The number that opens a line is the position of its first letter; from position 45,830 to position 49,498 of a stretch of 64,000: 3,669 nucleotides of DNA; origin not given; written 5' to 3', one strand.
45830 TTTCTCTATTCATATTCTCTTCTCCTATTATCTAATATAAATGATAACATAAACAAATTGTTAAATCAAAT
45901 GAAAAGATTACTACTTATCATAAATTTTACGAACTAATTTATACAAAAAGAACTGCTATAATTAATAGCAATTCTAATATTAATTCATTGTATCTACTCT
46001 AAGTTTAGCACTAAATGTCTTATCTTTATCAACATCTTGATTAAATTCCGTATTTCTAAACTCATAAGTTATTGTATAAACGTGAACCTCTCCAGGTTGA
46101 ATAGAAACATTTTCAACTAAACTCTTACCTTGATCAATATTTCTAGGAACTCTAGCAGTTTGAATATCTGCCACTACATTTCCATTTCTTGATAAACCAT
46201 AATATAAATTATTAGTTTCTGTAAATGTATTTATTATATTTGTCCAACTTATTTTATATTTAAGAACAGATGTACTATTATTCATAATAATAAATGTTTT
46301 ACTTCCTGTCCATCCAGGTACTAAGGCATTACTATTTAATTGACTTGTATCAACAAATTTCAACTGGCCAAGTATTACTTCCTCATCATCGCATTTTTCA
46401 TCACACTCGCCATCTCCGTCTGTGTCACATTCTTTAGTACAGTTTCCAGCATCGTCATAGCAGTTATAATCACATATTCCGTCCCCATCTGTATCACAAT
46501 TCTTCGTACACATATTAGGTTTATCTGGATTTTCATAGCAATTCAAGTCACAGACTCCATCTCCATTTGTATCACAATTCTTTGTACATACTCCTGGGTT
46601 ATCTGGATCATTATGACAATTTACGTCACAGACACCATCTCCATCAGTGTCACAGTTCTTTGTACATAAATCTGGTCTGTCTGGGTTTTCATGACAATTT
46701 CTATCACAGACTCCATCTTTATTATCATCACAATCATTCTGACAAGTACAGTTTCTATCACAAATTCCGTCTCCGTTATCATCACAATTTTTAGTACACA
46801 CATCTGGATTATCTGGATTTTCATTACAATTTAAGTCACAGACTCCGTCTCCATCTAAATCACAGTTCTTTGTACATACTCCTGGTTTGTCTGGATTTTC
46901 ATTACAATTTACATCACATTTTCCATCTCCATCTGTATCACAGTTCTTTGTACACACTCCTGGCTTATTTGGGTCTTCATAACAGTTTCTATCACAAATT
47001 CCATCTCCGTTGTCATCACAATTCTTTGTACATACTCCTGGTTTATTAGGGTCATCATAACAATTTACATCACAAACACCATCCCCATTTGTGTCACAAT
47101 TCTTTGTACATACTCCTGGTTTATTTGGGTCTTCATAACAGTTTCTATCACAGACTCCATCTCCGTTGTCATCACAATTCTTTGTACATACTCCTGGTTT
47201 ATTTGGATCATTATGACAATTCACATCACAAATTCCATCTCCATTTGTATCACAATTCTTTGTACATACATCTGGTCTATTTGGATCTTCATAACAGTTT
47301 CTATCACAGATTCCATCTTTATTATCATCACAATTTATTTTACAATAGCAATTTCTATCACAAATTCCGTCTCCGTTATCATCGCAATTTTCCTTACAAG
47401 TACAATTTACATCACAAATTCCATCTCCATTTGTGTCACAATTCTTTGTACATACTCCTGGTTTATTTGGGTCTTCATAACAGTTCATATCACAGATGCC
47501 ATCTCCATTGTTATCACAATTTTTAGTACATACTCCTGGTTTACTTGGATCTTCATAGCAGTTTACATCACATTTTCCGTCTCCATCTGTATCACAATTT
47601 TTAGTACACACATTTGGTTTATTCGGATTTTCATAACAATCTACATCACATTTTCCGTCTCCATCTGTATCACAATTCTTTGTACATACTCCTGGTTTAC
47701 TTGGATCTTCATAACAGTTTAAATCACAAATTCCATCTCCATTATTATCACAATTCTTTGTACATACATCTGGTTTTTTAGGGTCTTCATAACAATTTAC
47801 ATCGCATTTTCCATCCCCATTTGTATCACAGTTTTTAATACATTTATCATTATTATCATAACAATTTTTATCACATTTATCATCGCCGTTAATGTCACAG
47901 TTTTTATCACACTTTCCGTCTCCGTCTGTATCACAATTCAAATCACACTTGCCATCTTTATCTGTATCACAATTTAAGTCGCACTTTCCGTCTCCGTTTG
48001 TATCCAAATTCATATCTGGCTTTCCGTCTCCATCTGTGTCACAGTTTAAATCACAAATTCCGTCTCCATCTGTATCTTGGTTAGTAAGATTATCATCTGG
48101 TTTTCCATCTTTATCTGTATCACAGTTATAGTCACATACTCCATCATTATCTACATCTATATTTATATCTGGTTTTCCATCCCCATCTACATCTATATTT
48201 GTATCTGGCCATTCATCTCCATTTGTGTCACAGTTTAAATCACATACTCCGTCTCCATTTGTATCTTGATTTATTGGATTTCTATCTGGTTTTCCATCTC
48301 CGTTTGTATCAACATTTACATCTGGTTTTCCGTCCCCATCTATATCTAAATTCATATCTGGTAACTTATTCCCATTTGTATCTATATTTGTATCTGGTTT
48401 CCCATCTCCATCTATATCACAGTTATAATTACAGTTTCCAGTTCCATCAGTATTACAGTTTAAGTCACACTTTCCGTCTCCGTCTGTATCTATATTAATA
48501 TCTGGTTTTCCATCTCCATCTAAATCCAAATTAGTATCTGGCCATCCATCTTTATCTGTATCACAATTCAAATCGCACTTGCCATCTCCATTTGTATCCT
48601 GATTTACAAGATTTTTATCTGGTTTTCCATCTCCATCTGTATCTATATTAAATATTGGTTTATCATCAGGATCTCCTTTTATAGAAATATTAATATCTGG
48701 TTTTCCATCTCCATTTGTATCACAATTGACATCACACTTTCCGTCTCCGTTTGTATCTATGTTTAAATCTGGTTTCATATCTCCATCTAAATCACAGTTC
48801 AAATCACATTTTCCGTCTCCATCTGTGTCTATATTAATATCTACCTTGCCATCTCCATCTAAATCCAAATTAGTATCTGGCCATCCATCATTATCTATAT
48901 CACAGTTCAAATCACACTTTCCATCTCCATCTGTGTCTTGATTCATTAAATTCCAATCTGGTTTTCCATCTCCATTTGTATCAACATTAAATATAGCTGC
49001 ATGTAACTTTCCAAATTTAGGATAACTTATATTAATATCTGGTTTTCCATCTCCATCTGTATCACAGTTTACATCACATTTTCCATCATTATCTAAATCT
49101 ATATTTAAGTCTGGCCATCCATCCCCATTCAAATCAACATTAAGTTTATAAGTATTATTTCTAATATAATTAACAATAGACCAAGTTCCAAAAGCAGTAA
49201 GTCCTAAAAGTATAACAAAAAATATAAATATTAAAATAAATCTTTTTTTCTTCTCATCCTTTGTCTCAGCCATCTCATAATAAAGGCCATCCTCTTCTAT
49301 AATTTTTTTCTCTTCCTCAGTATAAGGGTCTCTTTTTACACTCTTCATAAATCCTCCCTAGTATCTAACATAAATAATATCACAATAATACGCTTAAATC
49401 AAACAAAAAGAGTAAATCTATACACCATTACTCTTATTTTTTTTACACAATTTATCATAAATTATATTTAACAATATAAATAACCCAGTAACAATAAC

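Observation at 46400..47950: About 1.5 kb of near-perfect 78-nt tandem repeats inside the 1122-aa gene: a likely hypervariable, recombination-prone length polymorphism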

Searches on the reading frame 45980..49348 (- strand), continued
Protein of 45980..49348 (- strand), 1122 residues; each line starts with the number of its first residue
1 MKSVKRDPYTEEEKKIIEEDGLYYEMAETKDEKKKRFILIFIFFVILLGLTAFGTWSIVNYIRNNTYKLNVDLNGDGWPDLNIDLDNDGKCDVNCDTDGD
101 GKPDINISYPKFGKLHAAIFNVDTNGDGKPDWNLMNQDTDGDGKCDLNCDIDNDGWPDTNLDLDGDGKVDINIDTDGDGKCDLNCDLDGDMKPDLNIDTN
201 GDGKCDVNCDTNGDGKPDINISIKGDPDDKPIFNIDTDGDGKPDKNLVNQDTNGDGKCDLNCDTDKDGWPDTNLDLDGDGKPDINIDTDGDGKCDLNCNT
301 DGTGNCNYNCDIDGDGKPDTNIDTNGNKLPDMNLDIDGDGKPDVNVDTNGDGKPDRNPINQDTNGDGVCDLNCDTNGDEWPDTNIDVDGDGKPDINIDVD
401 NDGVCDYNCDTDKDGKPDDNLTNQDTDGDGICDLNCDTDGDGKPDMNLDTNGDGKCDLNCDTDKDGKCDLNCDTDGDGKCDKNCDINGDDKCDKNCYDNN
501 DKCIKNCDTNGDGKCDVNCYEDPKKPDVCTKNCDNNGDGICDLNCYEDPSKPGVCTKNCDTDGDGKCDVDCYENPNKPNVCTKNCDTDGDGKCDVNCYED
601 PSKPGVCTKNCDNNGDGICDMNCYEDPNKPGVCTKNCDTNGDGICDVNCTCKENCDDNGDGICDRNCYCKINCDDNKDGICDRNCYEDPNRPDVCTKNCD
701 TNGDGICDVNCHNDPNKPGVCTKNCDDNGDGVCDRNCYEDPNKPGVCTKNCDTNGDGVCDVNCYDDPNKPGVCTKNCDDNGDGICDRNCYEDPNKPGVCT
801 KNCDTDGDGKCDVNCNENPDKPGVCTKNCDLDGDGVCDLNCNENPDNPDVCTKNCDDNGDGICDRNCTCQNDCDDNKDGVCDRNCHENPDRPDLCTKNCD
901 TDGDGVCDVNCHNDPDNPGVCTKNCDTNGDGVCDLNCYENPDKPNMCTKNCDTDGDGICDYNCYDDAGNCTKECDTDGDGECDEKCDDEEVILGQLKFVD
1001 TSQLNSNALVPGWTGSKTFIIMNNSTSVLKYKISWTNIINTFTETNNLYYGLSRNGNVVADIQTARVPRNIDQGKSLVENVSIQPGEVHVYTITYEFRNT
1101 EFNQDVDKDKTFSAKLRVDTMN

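Call 67: find_encoding_contigs(protein=P0015, flank=8000, max_places=1)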
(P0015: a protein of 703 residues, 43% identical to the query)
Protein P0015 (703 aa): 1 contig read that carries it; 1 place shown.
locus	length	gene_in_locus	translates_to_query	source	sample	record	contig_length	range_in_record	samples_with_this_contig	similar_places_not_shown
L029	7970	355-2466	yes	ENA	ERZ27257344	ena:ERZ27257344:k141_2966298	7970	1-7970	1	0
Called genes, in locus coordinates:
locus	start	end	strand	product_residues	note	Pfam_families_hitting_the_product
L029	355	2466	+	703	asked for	-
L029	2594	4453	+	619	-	PF00512:HisKA, PF02518:HATPase_c, PF00072:Response_reg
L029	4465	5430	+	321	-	PF01627:Hpt (weak), PF00072:Response_reg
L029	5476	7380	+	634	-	PF03717:PBP_dimer, PF00905:Transpeptidase, PF03793:PASTA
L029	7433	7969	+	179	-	?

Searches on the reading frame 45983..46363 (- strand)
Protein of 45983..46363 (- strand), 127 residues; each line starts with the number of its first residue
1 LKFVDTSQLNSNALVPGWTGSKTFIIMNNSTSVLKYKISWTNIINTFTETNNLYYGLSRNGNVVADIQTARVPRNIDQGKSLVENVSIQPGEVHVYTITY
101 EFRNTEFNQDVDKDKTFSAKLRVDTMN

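Call 19: search_protein_families(library=pfam, proteins=[window:45983-46363:-], max_evalue=10)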
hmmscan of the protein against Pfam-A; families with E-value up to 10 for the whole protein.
seq(127 aa): 1 family
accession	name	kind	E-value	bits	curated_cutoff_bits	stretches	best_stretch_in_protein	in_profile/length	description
PF22072.2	FAP42_B3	-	0.17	12.3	27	1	58-114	72-122/156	FAP42 domain B3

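Call 25: search_solved_structures(query=A1, max_evalue=10, show_alignments=2)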
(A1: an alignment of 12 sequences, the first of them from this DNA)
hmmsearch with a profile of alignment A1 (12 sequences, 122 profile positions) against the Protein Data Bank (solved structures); distinct sequences matched with E-value up to 10: 11.
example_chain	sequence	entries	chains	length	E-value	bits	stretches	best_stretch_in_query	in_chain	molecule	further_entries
1dll_A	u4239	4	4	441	0.087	15.9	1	11-56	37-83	TETANUS TOXIN | Tetanus toxin (Tentoxylysin)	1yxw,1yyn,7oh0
1dfq_A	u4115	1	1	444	0.088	15.9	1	11-56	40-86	TETANUS TOXIN HC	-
3hmy_A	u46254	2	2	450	0.09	15.8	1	11-56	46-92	Tetanus toxin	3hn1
7by4_A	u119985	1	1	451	0.091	15.8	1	11-56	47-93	Tetanus toxin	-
1a8d_A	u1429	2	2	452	0.091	15.8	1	11-56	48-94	TETANUS NEUROTOXIN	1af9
9fyq_C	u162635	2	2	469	0.098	15.7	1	11-56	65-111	Tetanus toxin heavy chain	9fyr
1d0h_A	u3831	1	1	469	0.099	15.7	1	11-56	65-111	PROTEIN (TETANUS TOXIN HC)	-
1fv2_A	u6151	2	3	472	0.1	15.7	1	11-56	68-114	TETANUS TOXIN HEAVY CHAIN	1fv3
7ce2_A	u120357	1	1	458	0.11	15.6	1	11-57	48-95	Tetanus toxin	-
5t5h_X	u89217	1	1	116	0.39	13.8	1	24-90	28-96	60S ribosomal protein L23a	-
7as6_A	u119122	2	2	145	0.47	13.5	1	8-45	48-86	Synaptotagmin-1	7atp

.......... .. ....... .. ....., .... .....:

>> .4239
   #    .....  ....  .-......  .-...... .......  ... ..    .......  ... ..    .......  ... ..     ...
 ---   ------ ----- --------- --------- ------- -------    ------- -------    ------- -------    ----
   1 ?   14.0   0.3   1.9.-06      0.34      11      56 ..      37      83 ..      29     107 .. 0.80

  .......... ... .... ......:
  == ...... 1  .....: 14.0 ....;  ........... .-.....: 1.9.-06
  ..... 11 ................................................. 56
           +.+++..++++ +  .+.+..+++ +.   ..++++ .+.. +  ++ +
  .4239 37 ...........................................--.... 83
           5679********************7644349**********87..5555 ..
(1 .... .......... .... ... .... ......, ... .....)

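Call 31: predict_structure(alignment_id=A1)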
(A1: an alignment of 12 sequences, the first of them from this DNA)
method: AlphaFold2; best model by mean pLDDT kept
length: 127 residues; sequences in the alignment: 12
mean_pLDDT: 84.3   pTM: 0.78
mean pLDDT of the five models: 84.3, 83.9, 83.0, 81.6, 81.4
residues with pLDDT >= 90: 56; 70-90: 53; 50-70: 13; < 50: 5
segments of 3 or more residues with pLDDT < 50: 6-10
pLDDT, mean of each block of 10 residues (from residue 1): 49 74 92 94 85 93 94 73 94 95 86 82 87
secondary structure, 60 per line:
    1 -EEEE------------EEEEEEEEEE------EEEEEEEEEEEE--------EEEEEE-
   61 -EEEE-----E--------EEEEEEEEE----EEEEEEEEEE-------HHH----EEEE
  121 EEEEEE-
elements in order: E2-5 E18-27 E34-45 E54-59 E62-65 E80-88 E93-102 E117-126
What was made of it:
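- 45983..46363 (-): C-terminal TasA-like beta-sandwich domain, aa 996-1122. AlphaFold2 model with pLDDT 84 (call 31).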

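Call 76: fold_search(model_id=the predicted structure, library=pdb)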
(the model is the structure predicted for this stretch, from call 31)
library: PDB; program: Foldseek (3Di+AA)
matches with E <= 10: 1553; with E <= 0.001: 0
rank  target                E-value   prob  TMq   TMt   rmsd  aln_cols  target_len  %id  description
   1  9wca_F                1.8e-03  1.00  0.50  0.24   7.3       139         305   14  Closed state of A8 gpJ 713 central tail fiber (released 2026-01-28)
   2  8aur_A                4.1e-03  1.00  0.50  0.31   7.3       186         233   13  Cryo-EM structure of a TasA fibre (released 2022-11-30)
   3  8xck_F                6.8e-03  1.00  0.45  0.23   6.5       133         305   14  Closed state of central tail fiber of bacteriophage lambda (released 2024-05-01)
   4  7pnb_A                8.0e-03  0.96  0.36  0.28  12.3       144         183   13  Sulfolobus acidocaldarius 0406 filament. (released 2022-09-14)
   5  8xcj_F                8.4e-03  1.00  0.45  0.18   6.6       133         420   14  Open State of central tail fiber of bacteriophage lambda upon binding to LamB (gpJ713-LamB complex) (released 2024-05-01)
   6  5fax_A                8.8e-03  0.99  0.40  0.15   6.9       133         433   20  Structure of subtilase SubHal from Bacillus halmapalus (released 2016-05-18)
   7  7fe5_A                1.1e-02  0.92  0.36  0.27  14.9       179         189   12  AvmM Catalyzes Macrocyclization in Alchivemycin A Biosynthesis (released 2021-09-01)
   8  7ehg_E                1.5e-02  0.99  0.42  0.41   7.2       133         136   16  Crystal Structure of MiXBM (released 2022-03-30)
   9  1uwf                  1.6e-02  0.28  0.19  0.17  14.8       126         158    9  1.7 A resolution structure of the receptor binding domain of the FimH adhesin from uropathogenic E. coli (released 2005-02-16)
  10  7ehg_C                1.7e-02  0.99  0.42  0.41   7.4       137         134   16  Crystal Structure of MiXBM (released 2022-03-30)
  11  2vzp_B                1.8e-02  1.00  0.44  0.44   5.4       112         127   13  Atomic Resolution Structure of the C-terminal CBM35 from Amycolatopsis orientalis exo-chitosanase CsxA (released 2009-01-13)
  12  5fr0                  1.8e-02  0.99  0.46  0.12   9.9       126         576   10  The details of glycolipid glycan hydrolysis by the structural analysis of a family 123 glycoside hydrolase from Clostrid (released 2016-03-30)
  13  7fe0_A                1.8e-02  0.80  0.33  0.25  15.5       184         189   10  AvmM Catalyzes Macrocyclization in Alchivemycin A Biosynthesis (released 2021-09-01)
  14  2cdo_B                2.1e-02  0.99  0.42  0.40   7.0       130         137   12  structure of agarase carbohydrate binding module in complex with neoagarohexaose (released 2006-02-16)
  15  5iqo_A                2.1e-02  0.89  0.35  0.34   8.4       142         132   12  Crystal structure of the E. coli type 1 pilus subunit FimG (engineered variant with substitutions Q134E and S138E; N-t (released 2016-07-06)
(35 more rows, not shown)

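Call 103: search_protein_representatives(alignment_id=A1)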
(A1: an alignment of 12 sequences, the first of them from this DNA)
Query: 12 sequences, 122 profile positions. Proteins with E-value up to 0.001 (for the whole library): 1949; up to 1e-10: 886; up to 1e-30: 8. The best 150 are listed.
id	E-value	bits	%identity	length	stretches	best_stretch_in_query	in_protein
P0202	7.7e-45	167.9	-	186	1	1-122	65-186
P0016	1.4e-44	167.0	-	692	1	1-122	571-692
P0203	2.2e-43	163.2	-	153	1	2-121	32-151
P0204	6.8e-42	158.3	-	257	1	1-122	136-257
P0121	1.6e-35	137.8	-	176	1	3-121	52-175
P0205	1.5e-32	128.2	-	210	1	3-120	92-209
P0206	5.5e-32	126.4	-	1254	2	7-120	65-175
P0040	6.2e-31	123.0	-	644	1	5-119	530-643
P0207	3.5e-30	120.5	-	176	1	4-120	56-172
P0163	4.0e-30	120.3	-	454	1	3-121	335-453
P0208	4.3e-30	120.3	-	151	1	4-120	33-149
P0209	8.5e-30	119.3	-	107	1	16-120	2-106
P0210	1.9e-29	118.2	-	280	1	3-120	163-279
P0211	3.9e-29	117.2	-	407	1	3-120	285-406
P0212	6.9e-29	116.4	-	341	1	1-120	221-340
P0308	3.6e-19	85.0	-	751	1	8-119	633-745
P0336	2.9e-18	82.1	-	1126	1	11-119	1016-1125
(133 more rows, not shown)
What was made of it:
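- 45983..46363 (-): The domain profile finds 1949 cluster representatives (call 103).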

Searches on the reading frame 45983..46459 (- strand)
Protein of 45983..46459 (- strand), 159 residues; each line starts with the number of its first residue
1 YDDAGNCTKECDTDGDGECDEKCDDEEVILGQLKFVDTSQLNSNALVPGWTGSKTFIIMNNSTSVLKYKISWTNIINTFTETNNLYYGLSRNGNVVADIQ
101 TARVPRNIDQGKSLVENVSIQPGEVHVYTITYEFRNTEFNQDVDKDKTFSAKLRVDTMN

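Call 20: find_homologous_proteins(query=window:45983-46459:-)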
Query seq(159 aa) (159 aa): 2 proteins with E <= 0.001 among 12 candidates.
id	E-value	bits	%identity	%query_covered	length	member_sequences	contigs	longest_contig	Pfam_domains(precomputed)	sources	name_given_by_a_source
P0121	2.3e-89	315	86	100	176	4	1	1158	-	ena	-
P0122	8.4e-16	76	35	92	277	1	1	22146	-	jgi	jgi:hypothetical protein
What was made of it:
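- Tried and rejected: The second scan was not used, because the protein search that includes JGI had already shown no close relative (call 20).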

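Call 21: find_encoding_contigs(protein=P0121, flank=10000)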
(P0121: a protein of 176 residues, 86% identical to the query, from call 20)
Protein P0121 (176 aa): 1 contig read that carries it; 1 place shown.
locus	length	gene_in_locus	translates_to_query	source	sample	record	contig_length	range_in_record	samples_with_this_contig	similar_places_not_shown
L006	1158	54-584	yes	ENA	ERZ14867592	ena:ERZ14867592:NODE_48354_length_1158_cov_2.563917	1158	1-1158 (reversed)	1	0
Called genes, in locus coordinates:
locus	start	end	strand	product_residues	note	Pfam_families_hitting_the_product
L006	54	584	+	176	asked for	-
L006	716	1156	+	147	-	?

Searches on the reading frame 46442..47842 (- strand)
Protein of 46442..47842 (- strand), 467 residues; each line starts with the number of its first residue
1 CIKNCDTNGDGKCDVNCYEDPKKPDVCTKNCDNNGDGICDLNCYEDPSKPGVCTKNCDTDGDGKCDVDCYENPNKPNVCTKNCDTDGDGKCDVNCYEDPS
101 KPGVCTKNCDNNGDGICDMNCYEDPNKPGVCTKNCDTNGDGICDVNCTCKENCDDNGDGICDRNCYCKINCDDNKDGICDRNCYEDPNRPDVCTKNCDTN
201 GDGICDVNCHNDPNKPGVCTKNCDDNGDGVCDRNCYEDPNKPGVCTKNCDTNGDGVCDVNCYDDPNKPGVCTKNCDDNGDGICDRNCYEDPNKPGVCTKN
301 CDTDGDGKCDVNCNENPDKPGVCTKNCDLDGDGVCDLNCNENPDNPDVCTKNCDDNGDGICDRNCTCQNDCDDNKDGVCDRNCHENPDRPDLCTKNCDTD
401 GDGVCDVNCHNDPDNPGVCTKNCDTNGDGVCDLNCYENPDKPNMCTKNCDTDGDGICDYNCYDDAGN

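Call 43: find_homologous_proteins(query=window:46442-47842:-)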
Query seq(467 aa) (467 aa): 734 proteins with E <= 0.001 among 8000 candidates; the best 120 are listed.
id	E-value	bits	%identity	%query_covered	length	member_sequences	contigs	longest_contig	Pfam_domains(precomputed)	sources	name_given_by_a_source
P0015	2.9e-48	183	44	78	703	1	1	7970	-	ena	-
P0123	6.8e-33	132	51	49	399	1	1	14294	-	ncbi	-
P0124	1.3e-28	118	54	31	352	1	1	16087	PF27846.1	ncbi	-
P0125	2.0e-28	118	41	72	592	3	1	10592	PF12733.14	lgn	-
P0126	8.3e-26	109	40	68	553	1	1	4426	-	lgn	-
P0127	9.1e-25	105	46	48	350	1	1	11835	PF27846.1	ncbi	-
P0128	1.1e-24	105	45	55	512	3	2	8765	PF12733.14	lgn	-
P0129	2.0e-24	104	57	37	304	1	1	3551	-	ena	-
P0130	2.6e-23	101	49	42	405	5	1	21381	-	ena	-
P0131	2.2e-22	98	37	67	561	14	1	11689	-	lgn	-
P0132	1.1e-21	95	33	87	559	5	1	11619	-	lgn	-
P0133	1.3e-21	95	46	39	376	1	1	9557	-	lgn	-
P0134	1.4e-21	95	40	60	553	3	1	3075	-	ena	-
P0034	2.0e-20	91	33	95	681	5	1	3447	-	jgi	-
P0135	3.1e-20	90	43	51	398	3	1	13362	-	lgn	-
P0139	4.5e-18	83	53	33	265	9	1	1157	PF27309.1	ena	-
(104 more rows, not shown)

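Call 69: search_protein_families(library=pfam, proteins=[P0139, P0124, P0129, P0125], max_evalue=0.1)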
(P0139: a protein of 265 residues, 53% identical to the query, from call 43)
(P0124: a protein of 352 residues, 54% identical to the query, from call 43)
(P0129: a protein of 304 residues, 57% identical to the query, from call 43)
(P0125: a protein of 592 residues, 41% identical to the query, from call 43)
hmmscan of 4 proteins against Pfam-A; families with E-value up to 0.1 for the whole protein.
P0139 (265 aa): 2 families
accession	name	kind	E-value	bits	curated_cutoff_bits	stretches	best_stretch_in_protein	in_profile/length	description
PF00630.25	Filamin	-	0.012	16.9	26.9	0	43-66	56-79/93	Filamin/ABP280 repeat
PF06194.16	Phage_Orf51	-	0.061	13.8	27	0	138-166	25-53/80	Phage Conserved Open Reading Frame 51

P0124 (352 aa): 0 families

P0129 (304 aa): 1 family
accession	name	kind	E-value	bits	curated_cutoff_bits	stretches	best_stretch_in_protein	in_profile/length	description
PF00630.25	Filamin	-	0.0098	17.1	26.9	0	30-55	59-84/93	Filamin/ABP280 repeat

P0125 (592 aa): 2 families
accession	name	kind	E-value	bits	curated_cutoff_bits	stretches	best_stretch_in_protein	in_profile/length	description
PF12733.13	Cadherin-like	-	5.1e-06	27.3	24.2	1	368-448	1-88/89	Cadherin-like beta sandwich domain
PF21708.4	Glyco_hydro_59_C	-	0.044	14.2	27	1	406-473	33-96/175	Galactocerebrosidase, C-terminal lectin domain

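Call 82: find_encoding_contigs(protein=P0139, flank=3000, max_places=3)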
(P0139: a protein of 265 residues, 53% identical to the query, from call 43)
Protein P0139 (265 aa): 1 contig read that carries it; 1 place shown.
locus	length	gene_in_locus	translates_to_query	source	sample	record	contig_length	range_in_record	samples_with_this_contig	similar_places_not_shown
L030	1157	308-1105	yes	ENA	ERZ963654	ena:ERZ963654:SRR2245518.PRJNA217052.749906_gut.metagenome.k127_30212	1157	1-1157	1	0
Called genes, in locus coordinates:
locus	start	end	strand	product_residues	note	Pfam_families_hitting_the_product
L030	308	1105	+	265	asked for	PF27309:MJ0753_N (faint)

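Call 83: find_encoding_contigs(protein=P0129, flank=3000, max_places=2)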
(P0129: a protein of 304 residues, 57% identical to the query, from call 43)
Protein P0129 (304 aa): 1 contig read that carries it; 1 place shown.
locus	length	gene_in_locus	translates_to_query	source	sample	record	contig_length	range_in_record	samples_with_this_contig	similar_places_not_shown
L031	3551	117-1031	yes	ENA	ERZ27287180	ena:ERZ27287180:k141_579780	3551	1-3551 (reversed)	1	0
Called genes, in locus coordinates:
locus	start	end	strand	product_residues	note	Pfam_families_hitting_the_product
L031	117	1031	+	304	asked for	-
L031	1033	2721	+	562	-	-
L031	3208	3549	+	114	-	?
